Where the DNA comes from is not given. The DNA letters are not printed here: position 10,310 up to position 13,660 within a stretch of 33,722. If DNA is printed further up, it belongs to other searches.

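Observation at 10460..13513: Central spike with two peptidoglycan hydrolase modules (SLT and NlpC/P60) placed after the needle tip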

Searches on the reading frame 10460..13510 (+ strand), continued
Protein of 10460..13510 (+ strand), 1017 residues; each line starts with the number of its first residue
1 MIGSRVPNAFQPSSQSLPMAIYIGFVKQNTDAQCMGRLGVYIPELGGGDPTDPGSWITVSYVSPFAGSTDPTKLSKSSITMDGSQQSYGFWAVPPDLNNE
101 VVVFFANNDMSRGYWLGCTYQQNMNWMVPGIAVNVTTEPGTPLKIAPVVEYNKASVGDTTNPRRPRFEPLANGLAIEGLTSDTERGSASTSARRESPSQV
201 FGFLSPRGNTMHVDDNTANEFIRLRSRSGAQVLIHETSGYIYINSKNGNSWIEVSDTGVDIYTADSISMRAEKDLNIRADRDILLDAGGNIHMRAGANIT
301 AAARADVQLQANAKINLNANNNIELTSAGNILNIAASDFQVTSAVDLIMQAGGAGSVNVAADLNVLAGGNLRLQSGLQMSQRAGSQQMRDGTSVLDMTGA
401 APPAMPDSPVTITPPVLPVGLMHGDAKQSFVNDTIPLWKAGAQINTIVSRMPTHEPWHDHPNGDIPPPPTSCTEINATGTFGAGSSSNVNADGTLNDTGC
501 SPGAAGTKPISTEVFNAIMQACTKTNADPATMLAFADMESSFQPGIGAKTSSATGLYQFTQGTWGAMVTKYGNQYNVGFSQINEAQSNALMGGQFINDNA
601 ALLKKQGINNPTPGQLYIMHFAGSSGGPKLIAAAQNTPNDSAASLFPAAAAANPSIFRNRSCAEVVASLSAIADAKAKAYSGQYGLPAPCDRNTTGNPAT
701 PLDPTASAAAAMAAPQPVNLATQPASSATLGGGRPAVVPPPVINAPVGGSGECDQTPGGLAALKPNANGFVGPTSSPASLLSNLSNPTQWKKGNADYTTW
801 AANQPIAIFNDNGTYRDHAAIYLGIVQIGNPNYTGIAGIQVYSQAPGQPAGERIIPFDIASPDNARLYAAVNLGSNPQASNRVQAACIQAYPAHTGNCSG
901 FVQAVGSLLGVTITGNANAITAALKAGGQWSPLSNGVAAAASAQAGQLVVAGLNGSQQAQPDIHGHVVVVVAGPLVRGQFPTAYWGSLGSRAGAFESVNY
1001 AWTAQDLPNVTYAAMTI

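Call 13: search_protein_families(library=pfam, proteins=[L001:5905-8499:+, L002:5920-7350:+, L003:5977-9108:+], max_evalue=0.1)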
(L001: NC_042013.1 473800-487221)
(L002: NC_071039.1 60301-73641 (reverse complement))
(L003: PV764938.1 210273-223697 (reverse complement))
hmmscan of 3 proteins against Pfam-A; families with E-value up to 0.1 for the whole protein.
L001:5905-8499:+ (865 aa): 4 families
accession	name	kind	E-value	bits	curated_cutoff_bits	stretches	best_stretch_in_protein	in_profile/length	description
PF13365.12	Trypsin_2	-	6.1e-17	63.1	27.6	1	700-849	1-144/144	Trypsin-like peptidase domain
PF04717.18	Phage_base_V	-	1.5e-09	38.5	23.8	1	110-142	44-75/75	Type VI secretion system/phage-baseplate injector OB domain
PF22178.3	Gp5_trimer_C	-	0.036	14.7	30.9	0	335-373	57-95/112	Bacteriophage T4 gp5 C-terminal trimerisation domain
PF06890.18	Phage_Mu_Gp45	-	0.061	13.7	24.1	0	109-139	34-63/68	Bacteriophage Mu Gp45, N-terminal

L002:5920-7350:+ (477 aa): 3 families
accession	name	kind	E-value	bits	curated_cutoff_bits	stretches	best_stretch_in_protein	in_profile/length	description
PF04717.18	Phage_base_V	-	4.2e-10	40.3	23.8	2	94-128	42-75/75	Type VI secretion system/phage-baseplate injector OB domain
PF10106.14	DUF2345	-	2.2e-06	28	30.7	1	293-401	35-143/151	Uncharacterized protein conserved in bacteria (DUF2345)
PF13332.12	Fil_haemagg_2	-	0.091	13.3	22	0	341-403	22-83/170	Hemagglutinin repeat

L003:5977-9108:+ (1044 aa): 2 families
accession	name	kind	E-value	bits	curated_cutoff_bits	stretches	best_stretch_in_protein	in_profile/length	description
PF04717.18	Phage_base_V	-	5.6e-09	36.7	23.8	1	112-139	48-75/75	Type VI secretion system/phage-baseplate injector OB domain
PF22178.3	Gp5_trimer_C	-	0.00011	22.7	30.9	1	288-370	28-110/112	Bacteriophage T4 gp5 C-terminal trimerisation domain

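Call 16: search_solved_structures(query=L001:7300-8499:+, max_evalue=1, show_alignments=1)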
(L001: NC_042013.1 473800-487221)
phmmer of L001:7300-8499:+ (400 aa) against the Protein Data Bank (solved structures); distinct sequences matched with E-value up to 1: 66 (the best 60 are shown).
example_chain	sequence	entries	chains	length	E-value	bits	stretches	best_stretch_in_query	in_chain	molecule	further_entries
3qo6_A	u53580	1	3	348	1.8e-07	33.9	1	222-389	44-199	Protease Do-like 1, chloroplastic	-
1l1j_A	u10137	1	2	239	3.5e-07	32.9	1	232-392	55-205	heat shock protease HtrA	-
3pv4_A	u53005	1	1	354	4.8e-06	29.2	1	232-389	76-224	DegQ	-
3pv2_A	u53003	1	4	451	7.7e-06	28.5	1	232-389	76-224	DegQ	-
7w21_A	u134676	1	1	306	9e-06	28.3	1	234-387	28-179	Probable serine protease HtrA1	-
7w4r_A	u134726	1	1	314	9.7e-06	28.2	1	234-387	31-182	Probable serine protease HtrA1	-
3pv3_A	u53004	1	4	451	2e-05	27.2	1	232-389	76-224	DegQ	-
1am7_A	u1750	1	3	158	2.2e-05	27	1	38-176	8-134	LYSOZYME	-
3d3d_A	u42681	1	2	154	2.3e-05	26.9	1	38-175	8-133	Lysozyme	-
7sjn_A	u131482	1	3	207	2.9e-05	26.6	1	235-389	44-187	Serine protease HTRA1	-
3nwu_A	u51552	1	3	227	3.8e-05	26.2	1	235-389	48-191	Serine protease HTRA1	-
3tjn_A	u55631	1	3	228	3.8e-05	26.2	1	235-389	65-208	Serine protease HTRA1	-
4ic5_A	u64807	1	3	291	4.4e-05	26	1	230-390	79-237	Protease Do-like 5, chloroplastic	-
7vz0_A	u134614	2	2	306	5.9e-05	25.6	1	234-387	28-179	Probable serine protease HtrA1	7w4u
7w25_A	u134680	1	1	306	6.1e-05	25.6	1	234-387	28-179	Probable serine protease HtrA1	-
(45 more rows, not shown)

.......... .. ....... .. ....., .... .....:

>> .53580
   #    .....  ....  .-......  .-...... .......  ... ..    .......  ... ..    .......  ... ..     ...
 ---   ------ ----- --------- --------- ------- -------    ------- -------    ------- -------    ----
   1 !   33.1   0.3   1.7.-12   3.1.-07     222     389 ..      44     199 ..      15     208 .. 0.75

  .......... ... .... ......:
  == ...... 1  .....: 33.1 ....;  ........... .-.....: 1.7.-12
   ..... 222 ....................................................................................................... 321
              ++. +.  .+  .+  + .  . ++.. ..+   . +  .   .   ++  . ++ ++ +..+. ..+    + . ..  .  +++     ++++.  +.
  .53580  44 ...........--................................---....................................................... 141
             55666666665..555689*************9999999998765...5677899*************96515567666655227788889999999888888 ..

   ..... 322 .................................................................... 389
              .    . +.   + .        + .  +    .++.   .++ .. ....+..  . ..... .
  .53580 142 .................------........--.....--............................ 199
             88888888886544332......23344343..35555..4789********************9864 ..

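Call 18: find_homologous_proteins(query=window:10460-13510:+, max_evalue=0.00001)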
Query window:10460-13510:+ (1017 aa): 409 proteins with E <= 0.00001 among 8000 candidates; the best 120 are listed.
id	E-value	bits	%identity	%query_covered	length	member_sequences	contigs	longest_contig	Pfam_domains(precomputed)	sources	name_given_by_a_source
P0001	0.0e+0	2282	100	100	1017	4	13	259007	PF04717.19,PF10106.15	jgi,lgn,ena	jgi:ribosomal protein S9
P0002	0.0e+0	1947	84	100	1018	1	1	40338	PF04717.19,PF10106.15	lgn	-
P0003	0.0e+0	1372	61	99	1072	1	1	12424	PF04717.19,PF10106.15,PF01464.26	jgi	jgi:hypothetical protein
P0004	0.0e+0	1359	61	99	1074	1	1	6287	PF04717.19,PF10106.15,PF01464.26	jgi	jgi:Transglycosylase SLT domain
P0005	0.0e+0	1317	59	98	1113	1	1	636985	PF04717.19,PF10106.15,PF01464.26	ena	-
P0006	0.0e+0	1309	67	87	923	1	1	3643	PF10106.15,PF01464.26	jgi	jgi:hypothetical protein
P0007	0.0e+0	1231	56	98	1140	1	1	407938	PF04717.19,PF10106.15,PF01464.26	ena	-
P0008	0.0e+0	1085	59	85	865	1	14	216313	PF04717.19,PF10106.15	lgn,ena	-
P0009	0.0e+0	1072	62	77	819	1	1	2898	PF10106.15,PF01464.26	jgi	jgi:hypothetical protein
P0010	0.0e+0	1042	59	86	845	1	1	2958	PF04717.19,PF01464.26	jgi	jgi:hypothetical protein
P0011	0.0e+0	1020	57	85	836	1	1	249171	PF04717.19,PF10106.15,PF01464.26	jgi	jgi:hypothetical protein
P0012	1.4e-271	922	55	84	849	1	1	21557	PF04717.19,PF10106.15,PF01464.26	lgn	-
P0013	8.7e-262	890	52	86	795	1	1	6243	PF04717.19,PF10106.15,PF01464.26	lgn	-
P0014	7.8e-238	810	55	70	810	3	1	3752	PF04717.19,PF05257.23,PF10106.15,PF01464.26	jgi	jgi:hypothetical protein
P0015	2.3e-237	809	49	86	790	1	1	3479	PF04717.19,PF01464.26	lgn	-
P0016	1.1e-235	803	48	84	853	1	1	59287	PF04717.19,PF10106.15,PF01464.26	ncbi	-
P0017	3.8e-227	775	55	68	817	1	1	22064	PF04717.19,PF10106.15,PF01464.26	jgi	jgi:uncharacterized protein (TIGR02594 family)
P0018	1.6e-225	770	54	70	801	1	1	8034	PF04717.19,PF10106.15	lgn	-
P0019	1.4e-223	763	46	84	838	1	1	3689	PF04717.19,PF10106.15,PF18013.7,PF01464.26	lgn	-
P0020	5.7e-223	761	49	82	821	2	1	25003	PF04717.19,PF10106.15,PF01464.26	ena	-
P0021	1.1e-221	757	54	67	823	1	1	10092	PF04717.19,PF13539.12,PF01464.26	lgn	-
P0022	3.1e-221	755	53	68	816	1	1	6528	PF04717.19,PF13332.13,PF10106.15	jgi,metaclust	metaclust:\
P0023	1.9e-217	743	51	70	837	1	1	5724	PF04717.19,PF13539.12,PF01464.26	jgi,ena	-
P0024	2.7e-210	719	47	84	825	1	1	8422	PF04717.19,PF10106.15,PF01464.26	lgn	-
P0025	5.7e-207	708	47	85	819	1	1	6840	PF04717.19,PF01464.26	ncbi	-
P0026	3.5e-202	692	45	84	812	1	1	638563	PF04717.19,PF01464.26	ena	-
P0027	3.5e-199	682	45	83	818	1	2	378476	PF04717.19,PF10106.15,PF01464.26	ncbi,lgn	-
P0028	1.3e-198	681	45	85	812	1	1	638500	PF04717.19,PF01464.26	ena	-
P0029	2.4e-195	670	50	68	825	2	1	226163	PF04717.19,PF01464.26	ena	-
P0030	3.5e-195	669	51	66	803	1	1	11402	PF04717.19,PF01464.26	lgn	-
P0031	3.6e-195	669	50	68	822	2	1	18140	PF04717.19,PF01464.26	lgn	-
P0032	1.8e-193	663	51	70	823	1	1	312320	PF04717.19,PF01464.26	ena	-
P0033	6.1e-193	662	49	68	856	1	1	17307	PF04717.19,PF10106.15,PF01464.26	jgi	jgi:hypothetical protein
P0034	2.3e-188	647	49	66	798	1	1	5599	PF04717.19,PF05257.23,PF01464.26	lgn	-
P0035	3.8e-187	643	45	81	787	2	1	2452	PF10106.15,PF01464.26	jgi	jgi:hypothetical protein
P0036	8.9e-185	635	44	84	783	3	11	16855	PF04717.19,PF01464.26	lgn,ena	-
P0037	2.5e-184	633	50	66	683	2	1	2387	PF04717.19,PF01464.26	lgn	-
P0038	1.8e-179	617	46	70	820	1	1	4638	PF04717.19,PF01464.26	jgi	jgi:Transglycosylase SLT domain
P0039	2.0e-178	614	47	66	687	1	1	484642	PF04717.19,PF01464.26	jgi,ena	-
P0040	1.5e-168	581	46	68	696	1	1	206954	PF04717.19,PF01464.26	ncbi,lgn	-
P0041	1.6e-168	581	43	82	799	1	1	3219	PF04717.19,PF10106.15,PF01464.26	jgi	jgi:hypothetical protein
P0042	4.6e-165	569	41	86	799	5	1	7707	PF04717.19,PF01464.26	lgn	-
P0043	6.5e-160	552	44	67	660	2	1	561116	PF04717.19,PF10106.15,PF01464.26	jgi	jgi:hypothetical protein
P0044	1.2e-158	548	53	37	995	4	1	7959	PF04717.19,PF22178.4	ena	-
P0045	3.7e-157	543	40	55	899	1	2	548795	PF04717.19,PF18013.7,PF01464.26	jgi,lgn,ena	jgi:hypothetical protein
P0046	1.1e-155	538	42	67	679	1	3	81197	PF04717.19,PF19489.5,PF01464.26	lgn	-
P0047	1.8e-155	538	40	84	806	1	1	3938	PF04717.19,PF10106.15,PF01464.26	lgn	-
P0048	2.4e-154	534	40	54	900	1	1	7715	PF04717.19,PF10106.15,PF18013.7,PF01464.26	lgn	-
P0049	1.2e-152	528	46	66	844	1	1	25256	PF04717.19,PF10106.15,PF01464.26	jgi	jgi:phage gp45-like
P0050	1.1e-151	525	41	54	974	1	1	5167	PF04717.19,PF19489.5,PF10106.15,PF18013.7,PF01464.26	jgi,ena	jgi:hypothetical protein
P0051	4.2e-151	523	43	68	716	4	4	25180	PF04717.19,PF01464.26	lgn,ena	-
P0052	1.1e-150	522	42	68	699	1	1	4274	PF04717.19,PF01464.26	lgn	-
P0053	3.2e-149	517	43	70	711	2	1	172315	PF04717.19,PF10106.15,PF01464.26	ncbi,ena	-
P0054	8.0e-148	512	39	58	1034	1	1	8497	PF04717.19,PF19489.5,PF10106.15,PF18013.7,PF01464.26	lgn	-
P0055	8.1e-147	509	42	72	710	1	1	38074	PF04717.19,PF01464.26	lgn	-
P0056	2.1e-145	504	43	66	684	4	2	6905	PF04717.19,PF01464.26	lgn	-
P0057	1.7e-144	501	39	56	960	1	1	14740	PF04717.19,PF19489.5,PF18013.7,PF01464.26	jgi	-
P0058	2.0e-144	501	41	67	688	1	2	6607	PF04717.19,PF01464.26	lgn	-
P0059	3.1e-140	487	42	65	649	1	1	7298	PF04717.19,PF01464.26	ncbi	-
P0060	1.1e-139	485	42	65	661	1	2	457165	PF04717.19,PF01464.26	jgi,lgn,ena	-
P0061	5.8e-139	483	42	65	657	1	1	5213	PF04717.19,PF10106.15,PF01464.26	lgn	-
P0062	1.5e-138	482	38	85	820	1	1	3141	PF04717.19,PF10106.15,PF01464.26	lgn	-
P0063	7.0e-138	479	41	66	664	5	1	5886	PF04717.19,PF10106.15,PF01464.26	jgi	jgi:hypothetical protein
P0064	8.2e-138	479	43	65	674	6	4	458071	PF04717.19,PF01464.26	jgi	jgi:hypothetical protein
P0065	1.8e-137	478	42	66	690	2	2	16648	PF04717.19,PF01464.26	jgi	jgi:hypothetical protein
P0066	3.9e-137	477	41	65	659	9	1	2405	PF04717.19,PF10106.15,PF01464.26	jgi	jgi:hypothetical protein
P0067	7.1e-136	473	43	66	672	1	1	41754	PF04717.19,PF01464.26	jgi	jgi:hypothetical protein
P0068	8.2e-136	473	41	64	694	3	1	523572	PF04717.19,PF10106.15,PF01464.26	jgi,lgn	jgi:hypothetical protein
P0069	2.9e-135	471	42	64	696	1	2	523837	PF04717.19,PF10106.15,PF01464.26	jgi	jgi:hypothetical protein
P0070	1.0e-134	469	42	66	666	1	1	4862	PF04717.19,PF01464.26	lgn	-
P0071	3.2e-134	467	41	65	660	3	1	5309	PF04717.19,PF10106.15,PF01464.26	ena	-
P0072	4.8e-134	467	42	65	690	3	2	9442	PF04717.19,PF01464.26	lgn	-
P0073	7.6e-134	466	42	65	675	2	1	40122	PF04717.19,PF01464.26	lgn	-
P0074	4.0e-133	464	41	67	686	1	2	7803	PF04717.19,PF01464.26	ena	-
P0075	5.4e-133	463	38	65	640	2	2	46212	PF04717.19,PF01464.26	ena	-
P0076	4.5e-132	460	39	65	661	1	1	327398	PF04717.19,PF10106.15,PF01464.26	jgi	jgi:Transglycosylase SLT domain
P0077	7.4e-131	456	40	65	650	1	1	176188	PF04717.19,PF18013.7,PF01464.26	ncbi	-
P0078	1.2e-129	452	41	65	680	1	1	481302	PF04717.19,PF10106.15,PF01464.26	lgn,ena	-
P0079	9.6e-129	449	40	65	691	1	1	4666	PF04717.19,PF01464.26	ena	-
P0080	2.9e-128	448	40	65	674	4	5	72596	PF04717.19,PF10106.15,PF01464.26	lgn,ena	-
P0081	6.4e-128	446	40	65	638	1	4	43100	PF04717.19,PF01464.26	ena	-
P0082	4.5e-127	444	54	30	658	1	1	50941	PF04717.19,PF01464.26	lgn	-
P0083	8.6e-127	443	38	66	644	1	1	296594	PF04717.19,PF01464.26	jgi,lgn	jgi:hypothetical protein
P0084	3.5e-126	441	39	65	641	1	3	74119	PF04717.19,PF01464.26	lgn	-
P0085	5.4e-126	440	40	65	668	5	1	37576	PF04717.19,PF01464.26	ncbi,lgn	-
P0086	1.7e-125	438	55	29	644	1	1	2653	PF04717.19,PF01464.26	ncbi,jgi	jgi:hypothetical protein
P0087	5.5e-125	437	38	65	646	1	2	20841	PF04717.19,PF01464.26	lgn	-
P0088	7.1e-125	436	39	65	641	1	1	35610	PF04717.19,PF01464.26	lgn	-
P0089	1.1e-124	436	57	29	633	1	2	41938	PF04717.19,PF19489.5,PF01464.26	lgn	-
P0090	2.8e-124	434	38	65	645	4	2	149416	PF04717.19,PF01464.26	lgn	-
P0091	4.4e-124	434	39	66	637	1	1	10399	PF04717.19,PF01464.26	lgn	-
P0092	5.2e-124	434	51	31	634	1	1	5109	PF04717.19,PF01464.26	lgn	-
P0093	3.4e-121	424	35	63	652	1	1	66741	PF04717.19,PF01464.26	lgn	-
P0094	2.3e-120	421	56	29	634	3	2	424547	PF04717.19,PF19489.5,PF01464.26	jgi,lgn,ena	-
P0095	4.1e-119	417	40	61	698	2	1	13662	PF04717.19,PF01464.26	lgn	-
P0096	4.4e-118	414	37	65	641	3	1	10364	PF04717.19,PF18013.7,PF01464.26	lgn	-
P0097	6.4e-118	413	37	67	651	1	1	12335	PF04717.19,PF01464.26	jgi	jgi:hypothetical protein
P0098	2.9e-116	408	39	67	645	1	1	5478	PF04717.19,PF10106.15,PF01464.26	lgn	-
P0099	6.5e-115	403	39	63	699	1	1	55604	PF04717.19,PF01464.26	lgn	-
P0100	1.3e-114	402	45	51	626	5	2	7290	PF04717.19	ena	-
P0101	2.4e-113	398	48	43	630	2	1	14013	PF04717.19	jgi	-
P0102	4.0e-113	397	37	65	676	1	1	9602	PF04717.19,PF10106.15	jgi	jgi:hypothetical protein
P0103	2.6e-112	395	37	63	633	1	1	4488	PF19489.5,PF01464.26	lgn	-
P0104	3.6e-111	391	45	45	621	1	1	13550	PF04717.19,PF10106.15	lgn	-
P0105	4.1e-111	391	50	32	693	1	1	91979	PF04717.19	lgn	-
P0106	5.7e-111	390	45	40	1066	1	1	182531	PF04717.19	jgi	jgi:hypothetical protein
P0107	1.2e-110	389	34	65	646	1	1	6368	PF04717.19,PF19489.5,PF01464.26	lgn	-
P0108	3.2e-110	388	38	64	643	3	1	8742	PF04717.19,PF10106.15,PF01464.26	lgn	-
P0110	4.9e-110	387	36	64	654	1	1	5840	PF04717.19,PF01464.26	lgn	-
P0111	6.6e-110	387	38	63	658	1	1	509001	PF04717.19,PF10106.15,PF01464.26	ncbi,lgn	-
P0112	1.5e-109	386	44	47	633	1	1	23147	PF04717.19,PF07486.18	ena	-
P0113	2.0e-109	385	45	44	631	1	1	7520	PF04717.19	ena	-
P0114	2.0e-109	385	38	63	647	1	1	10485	PF04717.19,PF10106.15,PF01464.26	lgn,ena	-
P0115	4.2e-109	384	45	45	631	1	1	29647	PF04717.19,PF07486.18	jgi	jgi:hypothetical protein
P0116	4.8e-109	384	47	43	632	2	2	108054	PF04717.19,PF07486.18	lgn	-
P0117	5.4e-109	384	45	45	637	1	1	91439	PF04717.19,PF07486.18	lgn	-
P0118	1.3e-108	383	44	45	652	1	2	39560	PF04717.19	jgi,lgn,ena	-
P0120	3.7e-108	381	36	60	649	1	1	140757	PF04717.19,PF01464.26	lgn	-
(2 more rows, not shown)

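Call 20: search_protein_families(library=ncbifam, proteins=[window:10460-13510:+], max_evalue=1)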
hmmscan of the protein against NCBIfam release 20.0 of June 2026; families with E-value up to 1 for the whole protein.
window:10460-13510:+ (1017 aa): 2 families
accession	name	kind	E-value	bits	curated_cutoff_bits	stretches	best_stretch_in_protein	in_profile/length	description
NF041249.1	T6SS_TssI_Fran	equivalog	0.0028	17.6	100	1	243-317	84-155/163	type VI secretion system tip protein TssI/VgrG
NF008670.0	PRK11671.1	equivalog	0.12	11.5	375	1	516-613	194-290/359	membrane-bound lytic murein transglycosylase MltC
